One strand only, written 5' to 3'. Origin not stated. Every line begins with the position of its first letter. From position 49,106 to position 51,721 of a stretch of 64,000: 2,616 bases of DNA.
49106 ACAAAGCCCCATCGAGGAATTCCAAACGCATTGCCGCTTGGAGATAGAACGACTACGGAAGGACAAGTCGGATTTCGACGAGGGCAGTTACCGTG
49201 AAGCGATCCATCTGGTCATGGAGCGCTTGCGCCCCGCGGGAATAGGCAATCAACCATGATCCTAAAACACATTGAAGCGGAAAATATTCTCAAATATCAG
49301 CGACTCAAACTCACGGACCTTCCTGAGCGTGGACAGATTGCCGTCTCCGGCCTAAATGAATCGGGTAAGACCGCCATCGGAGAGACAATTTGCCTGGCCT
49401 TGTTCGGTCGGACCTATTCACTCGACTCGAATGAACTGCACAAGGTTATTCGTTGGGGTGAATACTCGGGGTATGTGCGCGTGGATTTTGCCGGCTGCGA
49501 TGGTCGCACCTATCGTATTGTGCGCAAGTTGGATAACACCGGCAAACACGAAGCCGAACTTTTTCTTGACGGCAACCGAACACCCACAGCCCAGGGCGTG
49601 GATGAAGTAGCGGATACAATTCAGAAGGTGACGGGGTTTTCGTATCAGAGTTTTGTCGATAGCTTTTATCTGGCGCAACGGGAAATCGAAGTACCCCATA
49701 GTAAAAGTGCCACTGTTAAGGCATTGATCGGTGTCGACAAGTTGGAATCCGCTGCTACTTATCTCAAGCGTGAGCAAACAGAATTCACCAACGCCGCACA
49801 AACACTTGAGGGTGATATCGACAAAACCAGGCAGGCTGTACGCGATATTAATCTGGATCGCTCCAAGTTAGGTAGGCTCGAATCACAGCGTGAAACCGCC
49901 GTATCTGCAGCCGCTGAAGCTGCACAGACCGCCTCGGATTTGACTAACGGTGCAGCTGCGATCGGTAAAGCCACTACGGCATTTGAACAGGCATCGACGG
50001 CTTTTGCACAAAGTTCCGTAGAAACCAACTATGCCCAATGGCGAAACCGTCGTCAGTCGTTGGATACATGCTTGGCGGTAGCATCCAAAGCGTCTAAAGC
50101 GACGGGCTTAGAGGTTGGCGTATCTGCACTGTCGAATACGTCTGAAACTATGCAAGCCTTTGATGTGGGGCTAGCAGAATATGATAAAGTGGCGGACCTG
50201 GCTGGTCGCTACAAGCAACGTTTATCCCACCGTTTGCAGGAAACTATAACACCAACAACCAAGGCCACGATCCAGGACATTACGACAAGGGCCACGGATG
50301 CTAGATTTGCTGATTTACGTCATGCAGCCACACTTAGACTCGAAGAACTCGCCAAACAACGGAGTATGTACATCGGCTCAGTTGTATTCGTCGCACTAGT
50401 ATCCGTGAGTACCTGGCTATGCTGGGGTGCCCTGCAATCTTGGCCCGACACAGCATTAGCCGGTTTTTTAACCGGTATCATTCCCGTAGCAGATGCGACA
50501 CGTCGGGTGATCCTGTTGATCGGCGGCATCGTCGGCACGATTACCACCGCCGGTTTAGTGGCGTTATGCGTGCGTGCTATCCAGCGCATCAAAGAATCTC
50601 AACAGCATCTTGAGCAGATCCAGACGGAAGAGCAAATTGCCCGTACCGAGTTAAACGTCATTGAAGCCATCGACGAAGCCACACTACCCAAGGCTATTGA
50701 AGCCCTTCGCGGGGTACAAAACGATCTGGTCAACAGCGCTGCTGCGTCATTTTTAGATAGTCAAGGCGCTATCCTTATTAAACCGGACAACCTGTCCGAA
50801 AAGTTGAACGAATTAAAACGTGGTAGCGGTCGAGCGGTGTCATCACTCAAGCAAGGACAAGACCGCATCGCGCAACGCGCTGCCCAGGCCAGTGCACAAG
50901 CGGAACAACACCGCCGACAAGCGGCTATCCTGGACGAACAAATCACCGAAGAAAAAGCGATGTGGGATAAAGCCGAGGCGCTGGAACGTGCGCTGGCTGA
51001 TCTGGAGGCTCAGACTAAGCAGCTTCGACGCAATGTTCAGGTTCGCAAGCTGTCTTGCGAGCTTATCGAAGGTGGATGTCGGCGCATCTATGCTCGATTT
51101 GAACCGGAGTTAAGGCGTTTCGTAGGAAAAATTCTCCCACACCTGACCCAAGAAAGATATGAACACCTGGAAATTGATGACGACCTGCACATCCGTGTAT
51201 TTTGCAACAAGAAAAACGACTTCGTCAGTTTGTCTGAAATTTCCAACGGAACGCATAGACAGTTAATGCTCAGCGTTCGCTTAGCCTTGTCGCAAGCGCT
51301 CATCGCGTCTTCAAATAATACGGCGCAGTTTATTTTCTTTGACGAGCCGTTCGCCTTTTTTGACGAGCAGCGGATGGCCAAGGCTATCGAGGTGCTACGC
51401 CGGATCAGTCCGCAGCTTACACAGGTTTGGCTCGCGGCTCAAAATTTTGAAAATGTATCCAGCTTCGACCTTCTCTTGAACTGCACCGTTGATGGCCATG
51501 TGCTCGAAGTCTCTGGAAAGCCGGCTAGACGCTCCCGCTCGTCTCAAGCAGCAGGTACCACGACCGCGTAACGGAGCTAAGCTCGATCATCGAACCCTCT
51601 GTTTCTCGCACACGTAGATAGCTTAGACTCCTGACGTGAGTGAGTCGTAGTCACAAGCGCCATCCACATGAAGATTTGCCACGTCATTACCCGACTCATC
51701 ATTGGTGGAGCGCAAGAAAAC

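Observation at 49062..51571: Two-gene module: a 65-aa protein coupled to a Rad50/SbcC-like ATPase whose coiled-coil apex is a transmembrane hairpin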

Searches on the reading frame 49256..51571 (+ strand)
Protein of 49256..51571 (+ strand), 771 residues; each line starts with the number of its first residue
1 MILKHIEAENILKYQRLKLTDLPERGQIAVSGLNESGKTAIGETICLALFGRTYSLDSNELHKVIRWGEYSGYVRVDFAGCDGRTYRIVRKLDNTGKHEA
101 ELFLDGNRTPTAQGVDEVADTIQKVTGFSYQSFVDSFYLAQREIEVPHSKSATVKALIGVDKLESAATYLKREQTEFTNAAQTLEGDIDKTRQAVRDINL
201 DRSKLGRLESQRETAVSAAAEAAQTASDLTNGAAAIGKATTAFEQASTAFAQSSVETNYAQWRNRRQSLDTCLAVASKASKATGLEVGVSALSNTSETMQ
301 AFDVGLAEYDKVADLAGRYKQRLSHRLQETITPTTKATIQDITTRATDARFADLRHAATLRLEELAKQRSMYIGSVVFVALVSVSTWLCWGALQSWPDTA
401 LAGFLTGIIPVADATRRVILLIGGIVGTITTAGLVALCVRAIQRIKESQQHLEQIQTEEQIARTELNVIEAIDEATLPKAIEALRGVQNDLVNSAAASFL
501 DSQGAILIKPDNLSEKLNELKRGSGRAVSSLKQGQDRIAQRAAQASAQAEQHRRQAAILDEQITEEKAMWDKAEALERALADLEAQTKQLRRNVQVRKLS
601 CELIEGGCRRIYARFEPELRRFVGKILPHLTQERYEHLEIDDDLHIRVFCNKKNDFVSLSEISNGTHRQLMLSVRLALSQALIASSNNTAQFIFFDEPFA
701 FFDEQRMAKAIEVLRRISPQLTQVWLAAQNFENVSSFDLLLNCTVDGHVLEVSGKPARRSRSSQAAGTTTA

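Call 3: search_protein_families(library=pfam, proteins=[window:49256-51571:+], max_evalue=1)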
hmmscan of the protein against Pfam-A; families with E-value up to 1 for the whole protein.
window:49256-51571:+ (771 aa): 5 families
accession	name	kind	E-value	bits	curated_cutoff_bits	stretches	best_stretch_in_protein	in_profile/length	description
PF13476.12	AAA_23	-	6.2e-09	37.2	27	1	6-178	2-174/201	AAA domain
PF02463.25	SMC_N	-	4.3e-08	33.3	40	1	3-730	2-198/220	RecF/RecN/SMC N terminal domain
PF13558.12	SbcC_Walker_B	-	2.1e-05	25.1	27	1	662-715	33-89/90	SbcC/RAD50-like, Walker B motif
PF15003.11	HAUS2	-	0.007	16.6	27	1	438-491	40-93/191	HAUS augmin-like complex subunit 2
PF11932.13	DUF3450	-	0.0078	16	32.6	1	527-639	17-129/241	Protein of unknown function (DUF3450)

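Call 4: search_protein_families(library=ncbifam, proteins=[window:49256-51571:+], max_evalue=1)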
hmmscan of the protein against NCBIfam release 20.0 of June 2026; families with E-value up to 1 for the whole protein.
window:49256-51571:+ (771 aa): 13 families
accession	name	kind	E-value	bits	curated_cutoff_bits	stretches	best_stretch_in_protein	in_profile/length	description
NF003034.1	PRK03918.1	equivalog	6e-17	60.9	700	2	31-325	29-311/878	DNA double-strand break repair ATPase Rad50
NF002244.0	PRK01156.1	equivalog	3.3e-14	52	847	2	1-209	1-210/895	DNA double-strand break repair ATPase Rad50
NF041034.1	Rad50_Sulf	equivalog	9.1e-12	43.7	1000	1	1-164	1-156/872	DNA double-strand break repair ATPase Rad50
NF002572.0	PRK02224.1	equivalog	2.2e-10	39.5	1087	1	1-146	1-142/888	DNA double-strand break repair ATPase Rad50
TIGR00618.1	sbcc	subfamily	4e-09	35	478.5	2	7-176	7-192/1043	exonuclease subunit SbcC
TIGR00611.2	recf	equivalog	7.8e-09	35.1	172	2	3-100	1-95/339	DNA replication/repair protein RecF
NF053563.1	Rkd4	equivalog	8.1e-06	24.2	860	2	30-277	28-274/747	arcadin-4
NF045487.1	ASRP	equivalog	7.7e-05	21.5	300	2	28-271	17-263/593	archaea-specific SMC-related protein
NF045780.1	TrlF_fam_ATP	equivalog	0.00012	20.9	350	2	36-328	320-627/944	TrlF family AAA-like ATPase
TIGR02169.1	SMC_prok_A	equivalog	0.021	12.5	729.4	2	4-99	3-107/1165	chromosome segregation protein SMC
NF011630.0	PRK15056.1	equivalog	0.058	12.6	393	1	687-750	158-220/274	manganese/iron ABC transporter ATP-binding protein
TIGR02168.1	SMC_prok_B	equivalog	0.065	10.9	567.35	1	442-600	737-897/1181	chromosome segregation protein SMC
NF045859.1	glide_P42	exception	0.29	10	280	1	655-727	221-293/365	gliding machinery protein P42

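Call 5: search_protein_families(library=padloc, proteins=[window:49256-51571:+], max_evalue=1)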
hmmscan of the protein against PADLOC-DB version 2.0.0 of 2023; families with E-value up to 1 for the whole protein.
window:49256-51571:+ (771 aa): 15 families
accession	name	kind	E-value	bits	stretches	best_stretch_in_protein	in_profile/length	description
PDLC04135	mad3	-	2.4e-16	58.2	2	496-727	128-320/374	mads_3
PDLC03859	LmuB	-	2.6e-14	51.4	1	27-718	26-568/611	-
PDLC04140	mad8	-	2.6e-11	41.6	2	497-726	49-225/314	mads_8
PDLC02728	PbeC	-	3.1e-05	20.7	1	632-726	538-626/671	PbeC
PDLC02723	PbeC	-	0.00014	18.5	1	438-680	345-577/618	PbeC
PDLC02735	PbeC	-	0.00043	17.2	2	26-54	35-63/652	PbeC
PDLC00519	JetC1|JetC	-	0.0046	13.2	1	685-721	1015-1051/1097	DUF3584 domain; MukB-like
PDLC04895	PDC-S06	-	0.0053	13.3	1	663-728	563-627/784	-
PDLC04213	HEC-02A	-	0.019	12.5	1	652-741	200-283/337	-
PDLC02360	PrrC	-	0.021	11.9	1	634-709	113-190/372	PrrC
PDLC00582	JetC3|JetC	-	0.025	10.3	1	444-616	861-1030/1472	DUF3584 domain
PDLC03865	LmuB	-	0.03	10.5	1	672-719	913-962/1007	-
PDLC02980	AriA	-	0.035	12.1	1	636-727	220-296/304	-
PDLC00553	JetC2|JetC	-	0.15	7.9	1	471-598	212-343/1361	DUF3584 domain; MukB-like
PDLC03868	LmuB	-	0.37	7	1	441-595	187-339/1035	-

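Call 6: find_homologous_proteins(query=window:49256-51571:+)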
Query window:49256-51571:+ (771 aa): 72 proteins with E <= 0.001 among 8000 candidates.
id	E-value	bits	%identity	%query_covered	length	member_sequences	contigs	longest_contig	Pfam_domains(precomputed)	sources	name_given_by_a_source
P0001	0.0e+0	1672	100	100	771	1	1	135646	PF13476.13,PF13558.13,PF02463.26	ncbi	-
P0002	0.0e+0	1447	84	100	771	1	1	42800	PF13476.13,PF13558.13,PF02463.26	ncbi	-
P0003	0.0e+0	1438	84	100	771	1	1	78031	PF13476.13,PF02463.26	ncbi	-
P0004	0.0e+0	1436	84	100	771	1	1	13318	PF13476.13,PF02463.26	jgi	-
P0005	2.3e-255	867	54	98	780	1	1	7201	PF13476.13,PF02463.26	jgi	jgi:DNA repair exonuclease SbcCD ATPase subunit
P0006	1.7e-250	851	52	99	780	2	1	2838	PF13476.13,PF02463.26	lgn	-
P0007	2.6e-249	847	53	98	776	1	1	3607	PF13476.13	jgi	jgi:DNA repair exonuclease SbcCD ATPase subunit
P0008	1.3e-243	829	51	99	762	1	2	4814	PF13476.13,PF02463.26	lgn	-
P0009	8.3e-242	823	51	98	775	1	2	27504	PF13476.13,PF13558.13,PF02463.26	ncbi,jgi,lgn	-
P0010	1.2e-241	822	52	98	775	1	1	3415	PF13476.13,PF02463.26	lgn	-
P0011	2.6e-241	821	50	100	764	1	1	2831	PF13476.13,PF13558.13,PF02463.26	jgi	jgi:DNA repair exonuclease SbcCD ATPase subunit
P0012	8.2e-241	819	51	98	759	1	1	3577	PF13476.13,PF13558.13,PF02463.26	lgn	-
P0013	2.8e-240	817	51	99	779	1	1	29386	PF13476.13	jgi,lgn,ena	-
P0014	1.7e-239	815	50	98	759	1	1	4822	PF13476.13,PF02463.26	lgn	-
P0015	3.4e-238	811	50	98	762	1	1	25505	PF13476.13,PF02463.26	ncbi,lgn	-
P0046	1.4e-94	336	42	30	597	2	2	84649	PF13476.13,PF02463.26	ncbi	-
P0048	3.4e-93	331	31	96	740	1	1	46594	PF13476.13,PF02463.26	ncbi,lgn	ncbi:AAA family ATPase [Endothiovibrio diazotrophicus]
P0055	4.3e-90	321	41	32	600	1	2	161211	PF13476.13,PF02463.26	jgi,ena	-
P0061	1.0e-88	317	40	35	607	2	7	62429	PF13476.13,PF02463.26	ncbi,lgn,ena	-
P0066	4.1e-87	311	39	32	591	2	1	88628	PF13476.13,PF02463.26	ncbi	-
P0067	4.9e-86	308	35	40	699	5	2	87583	PF13476.13,PF02463.26,PF13304.13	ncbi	-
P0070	2.7e-82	295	41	27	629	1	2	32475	PF13476.13,PF02463.26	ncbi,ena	-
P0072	7.3e-76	274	37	30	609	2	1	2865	PF13476.13,PF02463.26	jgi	jgi:DNA repair protein SbcC/Rad50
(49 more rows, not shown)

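Call 10: find_encoding_contigs(protein=P0001, flank=10000, max_places=3)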
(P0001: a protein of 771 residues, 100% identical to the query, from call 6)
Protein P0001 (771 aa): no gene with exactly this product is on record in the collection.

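Call 12: find_related_loci(query=A1, collection=genome_contigs, flank=8000)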
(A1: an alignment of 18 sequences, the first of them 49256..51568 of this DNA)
Query A1 (771 aa) in genome_contigs; peptide patterns used: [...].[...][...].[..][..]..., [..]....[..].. (x = any residue, [..] = any of these).
600 stretches matched a pattern (row limit reached: there are more); 474 encode a relative of the query (tblastn E <= 1e-3); the best 80 are kept; 78 distinct loci.
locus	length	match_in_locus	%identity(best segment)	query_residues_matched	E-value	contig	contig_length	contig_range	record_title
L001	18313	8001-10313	84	1-771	0e+0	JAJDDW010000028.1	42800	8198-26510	MAG: Phycisphaerae bacterium isolate OFTM182 OFTM182_27, whole genome shotgun sequence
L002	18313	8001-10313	84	1-771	0e+0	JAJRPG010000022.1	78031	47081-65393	MAG: Planctomycetota bacterium isolate Dive100_bin1.21 k141_271013, whole genome shotgun sequence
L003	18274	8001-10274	50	1-757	0e+0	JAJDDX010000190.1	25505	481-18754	MAG: Phycisphaerae bacterium isolate OFTM243 OFTM243_189, whole genome shotgun sequence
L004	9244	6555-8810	50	1-751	0e+0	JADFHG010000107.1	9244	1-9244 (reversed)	MAG: Planctomycetota bacterium isolate B33T1L10 B33T1L10_NODE12722, whole genome shotgun sequence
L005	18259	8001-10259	49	1-753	0e+0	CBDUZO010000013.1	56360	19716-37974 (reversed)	MAG TPA_asm: uncultured Phycisphaerales bacterium isolate SRR22302362_binner23_Refined_17 genome assembly, contig: ERZ25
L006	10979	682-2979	49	1-768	0e+0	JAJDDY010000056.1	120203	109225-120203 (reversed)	MAG: Phycisphaerae bacterium isolate OFTM250 OFTM250_55, whole genome shotgun sequence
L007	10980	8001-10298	47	1-758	0e+0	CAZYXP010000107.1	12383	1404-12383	MAG TPA_asm: uncultured Phycisphaeraceae bacterium isolate binchicken_co275_130 genome assembly, contig: NODE_7683_lengt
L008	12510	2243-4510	49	1-762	0e+0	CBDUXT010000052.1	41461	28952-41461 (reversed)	MAG TPA_asm: uncultured bacterium isolate SRR22302371_binner23_Refined_2 genome assembly, contig: ERZ26661859.466, whole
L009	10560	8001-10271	45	1-761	0e+0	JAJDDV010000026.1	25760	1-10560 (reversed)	MAG: Phycisphaerae bacterium isolate OFTM174 OFTM174_25, whole genome shotgun sequence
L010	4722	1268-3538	41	1-754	0e+0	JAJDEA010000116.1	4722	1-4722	MAG: Phycisphaerae bacterium isolate OFTM303 OFTM303_115, whole genome shotgun sequence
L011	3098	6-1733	48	180-755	0e+0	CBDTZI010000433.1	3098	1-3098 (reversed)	MAG TPA_asm: uncultured bacterium isolate ERR2431947_binner23_Refined_49 genome assembly, contig: ERZ24794554.34310, who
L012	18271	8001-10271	51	1-754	0e+0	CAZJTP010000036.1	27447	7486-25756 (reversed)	MAG TPA_asm: uncultured Phycisphaeraceae bacterium isolate binchicken_co116_291 genome assembly, contig: NODE_1576_lengt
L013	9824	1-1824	44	150-761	3e-150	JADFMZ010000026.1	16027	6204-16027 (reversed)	MAG: Planctomycetota bacterium isolate B5T3L8 B5T3L8_NODE906, whole genome shotgun sequence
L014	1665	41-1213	54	366-758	3e-140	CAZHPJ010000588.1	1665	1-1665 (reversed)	MAG TPA_asm: uncultured Sandaracinaceae bacterium isolate SRP128015_co2_29 genome assembly, contig: NODE_132453_length_1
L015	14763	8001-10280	35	1-759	2e-123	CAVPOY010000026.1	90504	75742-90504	MAG: uncultured Gammaproteobacteria bacterium isolate MFD09779.bin.2.53 genome assembly, contig: contig_42166, whole gen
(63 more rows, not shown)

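Call 19: search_solved_structures(query=A1, max_evalue=0.001)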
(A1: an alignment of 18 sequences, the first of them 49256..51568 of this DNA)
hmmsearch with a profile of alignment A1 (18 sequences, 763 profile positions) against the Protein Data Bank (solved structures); distinct sequences matched with E-value up to 0.001: 17.
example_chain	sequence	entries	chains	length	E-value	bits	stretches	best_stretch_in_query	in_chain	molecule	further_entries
5f3w_B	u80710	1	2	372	1.2e-37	133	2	1-217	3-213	DNA double-strand break repair Rad50 ATPase,DNA double-strand break repair Rad50 ATPase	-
3aux_A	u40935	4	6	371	3e-37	131.7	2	1-216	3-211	DNA double-strand break repair rad50 ATPase | DNA double-strand break repair Rad50 ATPase,DNA double-strand break repair Rad50 ATPase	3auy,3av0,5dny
3qku_A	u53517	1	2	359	2.1e-14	56.2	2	621-747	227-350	DNA double-strand break repair rad50 ATPase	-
3qf7_A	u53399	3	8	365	2.3e-14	56.1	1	25-183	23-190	Rad50 | Probable DNA double-strand break repair Rad50 ATPase,Probable DNA double-strand break repa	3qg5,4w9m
3qkt_A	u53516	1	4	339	9e-14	54.1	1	621-747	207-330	DNA double-strand break repair rad50 ATPase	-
3tho_A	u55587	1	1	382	1.5e-13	53.4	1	25-183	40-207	Probable DNA double-strand break repair Rad50 ATPase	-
4nck_A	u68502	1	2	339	3.7e-13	52.1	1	621-747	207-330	DNA double-strand break repair Rad50 ATPase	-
4nch_A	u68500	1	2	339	1.5e-12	50.1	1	621-747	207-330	DNA double-strand break repair Rad50 ATPase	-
4nci_A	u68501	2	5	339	2.6e-12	49.3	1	621-747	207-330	DNA double-strand break repair Rad50 ATPase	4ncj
3qkr_B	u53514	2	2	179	3.3e-08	35.7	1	619-747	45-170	DNA double-strand break repair rad50 ATPase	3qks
1f2t_B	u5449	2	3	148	3.6e-08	35.6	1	621-747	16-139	RAD50 ABC-ATPASE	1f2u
1ii8_B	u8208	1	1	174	4.2e-08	35.4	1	620-747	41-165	Rad50 ABC-ATPase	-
1us8_B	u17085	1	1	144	7.6e-07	31.2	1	621-747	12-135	DNA DOUBLE-STRAND BREAK REPAIR RAD50 ATPASE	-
9lwi_I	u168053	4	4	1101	8.7e-06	27.7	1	4-128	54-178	Structural maintenance of chromosomes protein 5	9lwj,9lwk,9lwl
3qkr_A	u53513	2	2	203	3.6e-05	25.7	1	26-187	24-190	DNA double-strand break repair rad50 ATPase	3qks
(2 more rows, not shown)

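Call 40: find_encoding_contigs(protein=P0055, flank=6000, max_places=2)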
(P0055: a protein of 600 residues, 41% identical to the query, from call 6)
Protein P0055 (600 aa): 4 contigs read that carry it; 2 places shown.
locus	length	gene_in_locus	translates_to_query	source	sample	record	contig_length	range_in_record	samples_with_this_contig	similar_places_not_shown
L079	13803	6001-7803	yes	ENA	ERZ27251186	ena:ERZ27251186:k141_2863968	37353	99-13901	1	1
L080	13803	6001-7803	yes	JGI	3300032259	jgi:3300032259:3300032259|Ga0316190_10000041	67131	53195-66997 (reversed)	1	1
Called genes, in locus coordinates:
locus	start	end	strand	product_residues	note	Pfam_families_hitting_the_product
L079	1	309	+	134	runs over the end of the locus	?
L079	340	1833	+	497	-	PF01336:tRNA_anti-codon, PF00152:tRNA-synt_2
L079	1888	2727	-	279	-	PF08668:HDOD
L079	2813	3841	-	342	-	PF01571:GCV_T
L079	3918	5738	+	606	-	PF23161:HTH_RNase_II, PF00773:RNB, PF18614:RNase_II_C_S1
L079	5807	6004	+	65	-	-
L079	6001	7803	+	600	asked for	PF02463:SMC_N, PF13476:AAA_23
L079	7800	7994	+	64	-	-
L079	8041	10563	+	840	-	PF00270:DEAD, PF04851:ResIII (weak), PF00271:Helicase_C, PF04408:WHD_HA2 (faint), PF08482:HrpB_C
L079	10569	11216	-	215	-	PF12804:NTP_transf_3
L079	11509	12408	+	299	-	PF16113:ECH_2, PF00378:ECH_1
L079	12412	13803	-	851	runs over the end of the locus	PF00512:HisKA, PF02518:HATPase_c, PF00072:Response_reg, PF01627:Hpt (weak)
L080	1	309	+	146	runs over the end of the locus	?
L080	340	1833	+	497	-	PF01336:tRNA_anti-codon, PF00152:tRNA-synt_2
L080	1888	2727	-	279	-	PF08668:HDOD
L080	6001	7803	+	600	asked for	PF02463:SMC_N, PF13476:AAA_23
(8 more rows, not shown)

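Call 41: find_encoding_contigs(protein=P0067, flank=6000, max_places=2)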
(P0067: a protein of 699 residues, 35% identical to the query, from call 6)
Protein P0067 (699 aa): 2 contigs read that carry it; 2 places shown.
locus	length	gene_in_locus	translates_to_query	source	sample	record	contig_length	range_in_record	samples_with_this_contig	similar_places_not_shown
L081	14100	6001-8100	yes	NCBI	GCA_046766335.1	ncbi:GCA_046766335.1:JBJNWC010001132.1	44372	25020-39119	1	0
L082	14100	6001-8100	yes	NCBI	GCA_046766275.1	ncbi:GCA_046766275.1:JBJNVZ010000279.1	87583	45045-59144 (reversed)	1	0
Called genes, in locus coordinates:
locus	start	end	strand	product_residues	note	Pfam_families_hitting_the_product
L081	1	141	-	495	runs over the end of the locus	-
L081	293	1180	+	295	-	PF00892:EamA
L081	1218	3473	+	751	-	PF16561:AMPK1_CBM (weak), PF00128:Alpha-amylase, PF22460:Neopullulanase-like_C (weak)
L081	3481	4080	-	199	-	PF02563:Poly_export, PF10531:SLBB, PF22461:SLBB_2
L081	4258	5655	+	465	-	PF00483:NTP_transferase, PF24894:Hexapep_GlmU, PF25084:LbH_EIF2B (faint), PF25247:LbH_GLGC (faint)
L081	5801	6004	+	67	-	-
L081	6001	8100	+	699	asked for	PF02463:SMC_N (weak), PF13476:AAA_23, PF13304:AAA_21 (faint)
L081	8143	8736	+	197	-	-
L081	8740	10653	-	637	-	PF01839:FG-GAP (faint), PF13517:FG-GAP_3 (weak)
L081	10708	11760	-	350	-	-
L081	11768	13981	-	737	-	PF00749:tRNA-synt_1c, PF03950:tRNA-synt_1c_C, PF20974:tRNA-synt_1c_C2, PF02637:GatB_Yqey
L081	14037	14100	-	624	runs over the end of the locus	PF00069:Pkinase, PF07714:PK_Tyr_Ser-Thr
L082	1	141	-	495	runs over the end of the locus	-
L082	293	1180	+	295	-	PF00892:EamA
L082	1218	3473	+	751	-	PF16561:AMPK1_CBM (weak), PF00128:Alpha-amylase, PF22460:Neopullulanase-like_C (weak)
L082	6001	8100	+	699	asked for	PF02463:SMC_N (weak), PF13476:AAA_23, PF13304:AAA_21 (faint)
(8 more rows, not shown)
